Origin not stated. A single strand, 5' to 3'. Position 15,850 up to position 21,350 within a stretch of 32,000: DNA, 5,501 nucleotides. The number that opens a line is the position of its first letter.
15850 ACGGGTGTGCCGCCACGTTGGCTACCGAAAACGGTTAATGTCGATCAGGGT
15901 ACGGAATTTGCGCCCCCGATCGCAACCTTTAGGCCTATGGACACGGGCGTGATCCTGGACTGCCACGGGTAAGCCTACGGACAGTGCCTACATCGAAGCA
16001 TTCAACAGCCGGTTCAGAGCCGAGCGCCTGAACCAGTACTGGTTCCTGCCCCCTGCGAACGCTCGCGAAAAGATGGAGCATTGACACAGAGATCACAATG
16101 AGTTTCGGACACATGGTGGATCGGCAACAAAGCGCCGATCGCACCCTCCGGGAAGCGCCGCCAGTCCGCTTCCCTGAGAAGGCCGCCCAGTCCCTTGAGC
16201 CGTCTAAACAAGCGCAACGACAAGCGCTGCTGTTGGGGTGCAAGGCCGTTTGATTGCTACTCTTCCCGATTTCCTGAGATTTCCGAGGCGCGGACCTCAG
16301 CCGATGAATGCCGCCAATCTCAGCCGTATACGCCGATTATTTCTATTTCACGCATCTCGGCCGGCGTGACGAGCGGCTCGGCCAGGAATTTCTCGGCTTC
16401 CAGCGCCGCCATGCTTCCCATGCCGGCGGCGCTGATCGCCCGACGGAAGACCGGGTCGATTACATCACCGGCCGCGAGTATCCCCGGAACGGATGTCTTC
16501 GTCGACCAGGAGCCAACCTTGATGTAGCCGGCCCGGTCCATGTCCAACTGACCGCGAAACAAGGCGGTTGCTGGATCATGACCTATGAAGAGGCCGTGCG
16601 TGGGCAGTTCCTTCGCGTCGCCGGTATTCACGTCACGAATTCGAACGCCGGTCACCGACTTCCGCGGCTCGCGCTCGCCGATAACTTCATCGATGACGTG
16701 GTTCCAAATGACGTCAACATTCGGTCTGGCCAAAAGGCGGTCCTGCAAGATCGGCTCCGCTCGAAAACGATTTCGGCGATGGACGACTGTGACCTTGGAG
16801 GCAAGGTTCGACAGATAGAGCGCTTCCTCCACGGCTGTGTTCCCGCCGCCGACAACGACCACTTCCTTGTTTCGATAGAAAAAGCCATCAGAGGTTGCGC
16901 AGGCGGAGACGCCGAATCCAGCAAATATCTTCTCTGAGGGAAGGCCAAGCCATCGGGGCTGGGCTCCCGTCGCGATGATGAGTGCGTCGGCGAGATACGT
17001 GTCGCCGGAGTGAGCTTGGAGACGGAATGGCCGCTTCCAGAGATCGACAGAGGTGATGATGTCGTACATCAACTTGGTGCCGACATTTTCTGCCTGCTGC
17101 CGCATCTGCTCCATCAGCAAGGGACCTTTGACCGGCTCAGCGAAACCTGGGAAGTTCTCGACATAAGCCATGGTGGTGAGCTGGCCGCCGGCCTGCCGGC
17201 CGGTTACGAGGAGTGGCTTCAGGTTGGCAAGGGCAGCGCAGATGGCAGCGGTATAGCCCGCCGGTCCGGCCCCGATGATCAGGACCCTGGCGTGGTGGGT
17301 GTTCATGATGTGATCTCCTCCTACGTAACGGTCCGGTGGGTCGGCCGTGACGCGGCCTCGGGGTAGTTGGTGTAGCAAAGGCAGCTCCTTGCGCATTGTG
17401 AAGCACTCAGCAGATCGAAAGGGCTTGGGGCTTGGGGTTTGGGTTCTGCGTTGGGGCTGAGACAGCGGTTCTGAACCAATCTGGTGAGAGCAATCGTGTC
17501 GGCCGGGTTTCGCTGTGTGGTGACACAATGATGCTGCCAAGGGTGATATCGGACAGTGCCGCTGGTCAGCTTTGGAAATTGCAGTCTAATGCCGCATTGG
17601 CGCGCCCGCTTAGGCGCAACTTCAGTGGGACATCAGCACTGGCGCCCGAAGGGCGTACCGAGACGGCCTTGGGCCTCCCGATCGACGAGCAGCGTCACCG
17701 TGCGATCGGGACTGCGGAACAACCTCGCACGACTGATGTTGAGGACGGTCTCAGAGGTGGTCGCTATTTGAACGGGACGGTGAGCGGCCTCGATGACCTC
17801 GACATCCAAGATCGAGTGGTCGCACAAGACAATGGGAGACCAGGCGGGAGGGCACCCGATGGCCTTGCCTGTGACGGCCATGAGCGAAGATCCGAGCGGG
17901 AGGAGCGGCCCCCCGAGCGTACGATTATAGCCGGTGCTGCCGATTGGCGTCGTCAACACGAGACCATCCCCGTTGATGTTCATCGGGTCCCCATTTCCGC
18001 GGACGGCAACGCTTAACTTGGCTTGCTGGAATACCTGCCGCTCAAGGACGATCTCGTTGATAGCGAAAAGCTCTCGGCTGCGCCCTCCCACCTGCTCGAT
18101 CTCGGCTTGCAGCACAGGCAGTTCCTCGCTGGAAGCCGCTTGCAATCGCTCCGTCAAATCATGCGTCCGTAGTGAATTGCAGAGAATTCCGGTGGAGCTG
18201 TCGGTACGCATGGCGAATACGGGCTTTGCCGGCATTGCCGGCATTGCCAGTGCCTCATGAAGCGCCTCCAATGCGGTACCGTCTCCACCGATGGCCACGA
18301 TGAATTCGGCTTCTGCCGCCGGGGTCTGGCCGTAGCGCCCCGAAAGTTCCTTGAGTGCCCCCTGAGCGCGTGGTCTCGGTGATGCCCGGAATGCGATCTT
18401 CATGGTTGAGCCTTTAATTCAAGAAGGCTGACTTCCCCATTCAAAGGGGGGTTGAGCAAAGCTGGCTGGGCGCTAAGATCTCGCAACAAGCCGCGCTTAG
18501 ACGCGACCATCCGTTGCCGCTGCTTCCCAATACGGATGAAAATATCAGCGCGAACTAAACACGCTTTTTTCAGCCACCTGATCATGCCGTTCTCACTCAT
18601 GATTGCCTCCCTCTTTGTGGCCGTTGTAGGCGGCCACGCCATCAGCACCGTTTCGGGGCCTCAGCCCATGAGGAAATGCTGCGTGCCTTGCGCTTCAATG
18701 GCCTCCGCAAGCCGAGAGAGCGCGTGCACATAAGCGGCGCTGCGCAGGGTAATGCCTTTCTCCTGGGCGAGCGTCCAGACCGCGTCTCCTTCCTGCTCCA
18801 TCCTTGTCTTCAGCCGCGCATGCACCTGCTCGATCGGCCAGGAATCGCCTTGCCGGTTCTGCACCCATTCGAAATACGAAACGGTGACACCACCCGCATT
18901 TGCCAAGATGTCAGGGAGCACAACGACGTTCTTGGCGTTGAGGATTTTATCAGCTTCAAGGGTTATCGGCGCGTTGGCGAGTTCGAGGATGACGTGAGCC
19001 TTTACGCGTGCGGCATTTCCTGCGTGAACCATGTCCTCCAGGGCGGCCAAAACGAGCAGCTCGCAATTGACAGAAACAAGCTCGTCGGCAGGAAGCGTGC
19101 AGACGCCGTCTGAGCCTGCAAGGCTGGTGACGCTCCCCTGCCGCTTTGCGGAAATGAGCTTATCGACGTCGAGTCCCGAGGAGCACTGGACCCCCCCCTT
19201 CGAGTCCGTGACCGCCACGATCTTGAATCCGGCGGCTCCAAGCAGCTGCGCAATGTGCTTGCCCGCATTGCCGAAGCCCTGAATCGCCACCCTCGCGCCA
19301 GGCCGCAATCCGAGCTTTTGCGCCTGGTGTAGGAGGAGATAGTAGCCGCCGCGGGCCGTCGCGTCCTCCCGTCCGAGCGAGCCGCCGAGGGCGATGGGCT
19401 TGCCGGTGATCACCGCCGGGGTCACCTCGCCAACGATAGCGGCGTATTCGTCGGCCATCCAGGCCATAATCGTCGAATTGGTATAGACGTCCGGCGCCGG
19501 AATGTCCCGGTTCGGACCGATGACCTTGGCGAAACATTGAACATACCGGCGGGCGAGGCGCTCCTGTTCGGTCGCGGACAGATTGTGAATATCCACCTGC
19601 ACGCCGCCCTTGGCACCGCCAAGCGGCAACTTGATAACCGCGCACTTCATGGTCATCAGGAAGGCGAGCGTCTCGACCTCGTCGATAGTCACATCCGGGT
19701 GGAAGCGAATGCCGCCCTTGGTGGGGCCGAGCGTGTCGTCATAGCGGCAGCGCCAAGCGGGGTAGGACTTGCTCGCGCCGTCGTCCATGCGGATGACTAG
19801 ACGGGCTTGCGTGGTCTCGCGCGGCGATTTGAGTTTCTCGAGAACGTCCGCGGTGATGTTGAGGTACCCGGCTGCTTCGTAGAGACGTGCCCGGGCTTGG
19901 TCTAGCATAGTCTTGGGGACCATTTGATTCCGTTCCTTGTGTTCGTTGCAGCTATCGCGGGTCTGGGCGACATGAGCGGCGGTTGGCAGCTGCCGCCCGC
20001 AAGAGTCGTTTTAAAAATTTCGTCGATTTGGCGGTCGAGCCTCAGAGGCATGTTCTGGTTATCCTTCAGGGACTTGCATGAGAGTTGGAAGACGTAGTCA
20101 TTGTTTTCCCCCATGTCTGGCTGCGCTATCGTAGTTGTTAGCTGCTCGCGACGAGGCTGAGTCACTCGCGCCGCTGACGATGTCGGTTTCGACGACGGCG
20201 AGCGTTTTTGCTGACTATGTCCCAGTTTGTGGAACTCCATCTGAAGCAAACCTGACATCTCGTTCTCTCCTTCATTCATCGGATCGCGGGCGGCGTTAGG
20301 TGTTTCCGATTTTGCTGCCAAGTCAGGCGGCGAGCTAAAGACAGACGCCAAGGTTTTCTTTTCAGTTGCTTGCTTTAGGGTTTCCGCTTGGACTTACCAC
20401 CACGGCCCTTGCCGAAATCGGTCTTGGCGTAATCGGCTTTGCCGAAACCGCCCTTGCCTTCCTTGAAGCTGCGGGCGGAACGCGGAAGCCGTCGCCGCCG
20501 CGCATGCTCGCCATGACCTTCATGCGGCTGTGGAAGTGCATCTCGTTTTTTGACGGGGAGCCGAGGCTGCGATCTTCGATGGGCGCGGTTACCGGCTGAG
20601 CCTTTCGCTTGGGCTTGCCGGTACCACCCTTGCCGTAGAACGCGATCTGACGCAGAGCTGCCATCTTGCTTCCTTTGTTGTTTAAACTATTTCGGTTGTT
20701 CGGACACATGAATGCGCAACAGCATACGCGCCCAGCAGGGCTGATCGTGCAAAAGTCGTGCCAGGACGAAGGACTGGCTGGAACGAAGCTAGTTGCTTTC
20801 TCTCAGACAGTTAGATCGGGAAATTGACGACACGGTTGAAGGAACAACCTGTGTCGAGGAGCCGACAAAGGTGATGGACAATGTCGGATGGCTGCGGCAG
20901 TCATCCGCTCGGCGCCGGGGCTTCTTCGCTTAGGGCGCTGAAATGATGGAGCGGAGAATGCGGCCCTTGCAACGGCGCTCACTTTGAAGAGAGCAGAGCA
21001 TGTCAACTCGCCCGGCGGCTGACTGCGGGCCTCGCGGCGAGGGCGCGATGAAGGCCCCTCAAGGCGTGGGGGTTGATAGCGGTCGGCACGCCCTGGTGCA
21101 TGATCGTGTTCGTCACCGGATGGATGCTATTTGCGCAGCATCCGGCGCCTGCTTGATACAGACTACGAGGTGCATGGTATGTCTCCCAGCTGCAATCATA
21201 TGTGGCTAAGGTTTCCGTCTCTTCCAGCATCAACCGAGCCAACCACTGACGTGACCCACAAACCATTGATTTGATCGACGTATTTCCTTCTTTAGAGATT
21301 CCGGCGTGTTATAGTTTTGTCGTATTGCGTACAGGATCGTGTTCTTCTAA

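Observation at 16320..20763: Second nifH-promoter-driven operon encoding a redox/nicotinamide module (amino-acid dehydrogenase, NAD kinase, TrxR-like protein)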

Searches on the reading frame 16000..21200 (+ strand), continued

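Call 100: search_protein_families(library=ncbifam, proteins=[L101:14230-15405:+, L101:13011-14240:+, L101:9038-10129:-, L101:10132-11172:-], max_evalue=0.00001)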
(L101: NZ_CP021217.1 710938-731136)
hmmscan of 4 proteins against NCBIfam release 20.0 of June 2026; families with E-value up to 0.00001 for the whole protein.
L101:14230-15405:+ (391 aa): 6 families
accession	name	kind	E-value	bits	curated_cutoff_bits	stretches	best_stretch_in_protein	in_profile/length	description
TIGR03822.1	AblA_like_2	hypoth_equivalog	2.5e-167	555.8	396.25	1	45-364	1-320/321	lysine-2,3-aminomutase-like protein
TIGR03820.1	lys_2_3_AblA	equivalog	3.3e-82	276.5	525.4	1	58-367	33-341/417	lysine 2,3-aminomutase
TIGR04368.1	Glu_2_3_NH3_mut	equivalog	4.4e-80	269.2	650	1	48-368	69-386/404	glutamate 2,3-aminomutase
TIGR04468.1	arg_2_3_am_muta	equivalog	1.2e-78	264.6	600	1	38-367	6-335/351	arginine 2,3-aminomutase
TIGR00238.1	TIGR00238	subfamily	9.3e-77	258.2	199.2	1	42-352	22-331/331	KamA family radical SAM protein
TIGR03821.1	EFP_modif_epmB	equivalog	1.3e-71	241.3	369.3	1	43-358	7-320/321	EF-P beta-lysylation protein EpmB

L101:13011-14240:+ (409 aa): 37 families (the best 25 are shown)
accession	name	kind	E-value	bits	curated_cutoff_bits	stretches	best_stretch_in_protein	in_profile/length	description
NF002563.0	PRK02186.1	subfamily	8.6e-77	259.2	625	1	3-398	2-393/890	argininosuccinate lyase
NF005543.0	PRK07206.1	subfamily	1e-21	77.1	302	1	17-382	14-393/416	hypothetical protein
NF010623.0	PRK14016.1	subfamily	5.8e-14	51.2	877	1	109-217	212-315/871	cyanophycin synthetase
TIGR02068.2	cya_phycin_syn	equivalog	6e-13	47.7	850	1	105-214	207-311/862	cyanophycin synthetase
NF002378.0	PRK01372.1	subfamily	6.5e-13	48.1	243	1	109-279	98-268/305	D-alanine--D-alanine ligase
TIGR00768.1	rimK_fam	subfamily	2e-12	47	143.4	1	102-172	77-148/276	RimK family alpha-L-glutamate ligase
NF005525.0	PRK07178.1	equivalog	3.1e-12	45.9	768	1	91-317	92-324/471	acetyl-CoA carboxylase biotin carboxylase subunit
TIGR00514.1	accC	equivalog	3.4e-12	45.9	626.5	1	94-315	98-324/449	acetyl-CoA carboxylase biotin carboxylase subunit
NF009402.0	PRK12767.1-1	equivalog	4.5e-12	45.4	218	1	99-173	103-175/329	carbamoyl phosphate synthase-like protein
TIGR02144.1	LysX_arch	equivalog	8.9e-12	44.7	275.6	1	89-170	64-146/281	lysine biosynthesis protein LysX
NF006367.0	PRK08591.1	subfamily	1.3e-11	43.9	597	1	95-317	99-326/451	acetyl-CoA carboxylase biotin carboxylase subunit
NF006406.0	PRK08654.1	equivalog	1.4e-11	43.7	739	1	96-315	100-323/499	acetyl-CoA carboxylase biotin carboxylase subunit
NF003671.0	PRK05294.1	equivalog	1.8e-11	42.5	599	1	100-282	117-304/1058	carbamoyl-phosphate synthase large subunit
NF004085.0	PRK05586.1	equivalog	2.3e-11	43.3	723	1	91-316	96-325/448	acetyl-CoA carboxylase biotin carboxylase subunit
NF004679.0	PRK06019.1-5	equivalog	3.2e-11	42.7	326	1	15-176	12-166/376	5-(carboxyamino)imidazole ribonucleotide synthase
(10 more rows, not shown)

L101:9038-10129:- (363 aa): 24 families
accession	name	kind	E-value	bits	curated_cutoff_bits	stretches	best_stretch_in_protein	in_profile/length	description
NF005154.0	PRK06635.1-2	equivalog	1.9e-66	225.1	376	1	3-265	5-271/407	aspartate kinase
NF005155.0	PRK06635.1-4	equivalog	5.8e-61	206.7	346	1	3-243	5-242/407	aspartate kinase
TIGR00657.1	asp_kinases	subfamily_domain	1.9e-59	201.9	208.7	2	56-246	97-287/442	aspartate kinase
TIGR00656.1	asp_kin_monofn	equivalog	1.2e-58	199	402.25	1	3-255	5-265/407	aspartate kinase, monofunctional class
NF005656.0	PRK07431.1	equivalog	3.2e-57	194.4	657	1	3-247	5-248/587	aspartate kinase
NF005153.0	PRK06635.1-1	equivalog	5.1e-55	187.2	585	1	3-249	5-249/421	aspartate kinase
NF006068.0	PRK08210.1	equivalog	2.6e-54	184.9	474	1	3-267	5-271/405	aspartate kinase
NF006459.0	PRK08841.1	equivalog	6.2e-53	180.2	535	1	4-284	8-284/395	aspartate kinase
NF005156.0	PRK06635.1-5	equivalog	6.2e-48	163.5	594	1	3-247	5-246/411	aspartate kinase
NF005161.0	PRK06635.2-5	equivalog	1.7e-47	162.2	586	1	2-234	6-237/402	aspartate kinase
NF004938.0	PRK06291.1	equivalog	1.9e-40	138.9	528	2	58-249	115-309/468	aspartate kinase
NF005158.0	PRK06635.2-2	equivalog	4.3e-39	134.6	717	1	3-226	5-230/401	aspartate kinase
NF005157.0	PRK06635.2-1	equivalog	2.4e-38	132.1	832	1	2-242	5-241/401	aspartate kinase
NF006959.0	PRK09436.1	equivalog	7.4e-36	123.5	726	1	58-248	112-302/819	bifunctional aspartate kinase/homoserine dehydrogenase I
NF006570.0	PRK09084.1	equivalog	4.8e-34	118.2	455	1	56-263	103-316/452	lysine-sensitive aspartokinase 3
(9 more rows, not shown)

L101:10132-11172:- (346 aa): 11 families
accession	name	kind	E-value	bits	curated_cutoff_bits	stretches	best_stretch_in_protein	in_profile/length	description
NF011456.0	PRK14874.1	equivalog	3.1e-116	388.1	223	1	5-341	3-344/346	aspartate-semialdehyde dehydrogenase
TIGR01296.1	asd_B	equivalog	1.2e-109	366.5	324.2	1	8-339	1-338/339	aspartate-semialdehyde dehydrogenase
NF005229.0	PRK06728.1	equivalog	6.4e-77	258.7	628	1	6-338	5-342/347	aspartate-semialdehyde dehydrogenase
NF004224.0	PRK05671.1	equivalog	1.9e-65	221.6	284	1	5-339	3-333/336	aspartate-semialdehyde dehydrogenase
NF005957.0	PRK08040.1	equivalog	9.4e-63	212.7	273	1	7-339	5-332/336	aspartate-semialdehyde dehydrogenase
NF006416.0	PRK08664.1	subfamily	5.8e-43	147.4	232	2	6-173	3-188/350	aspartate-semialdehyde dehydrogenase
TIGR00978.1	asd_EA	equivalog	2.7e-39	135.2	301.2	2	7-173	1-186/342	aspartate-semialdehyde dehydrogenase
NF005144.0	PRK06598.1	subfamily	2.4e-23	82.9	198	2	188-327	213-357/369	aspartate-semialdehyde dehydrogenase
TIGR01745.1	asd_gamma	equivalog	1.2e-19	70.5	402.9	2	189-327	213-355/366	aspartate-semialdehyde dehydrogenase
TIGR01850.1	argC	equivalog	9e-16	58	233.6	1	8-106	2-105/345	N-acetyl-gamma-glutamyl-phosphate reductase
NF005368.0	PRK06901.1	equivalog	4.3e-14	52.4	437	1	7-334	5-315/323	oxidoreductase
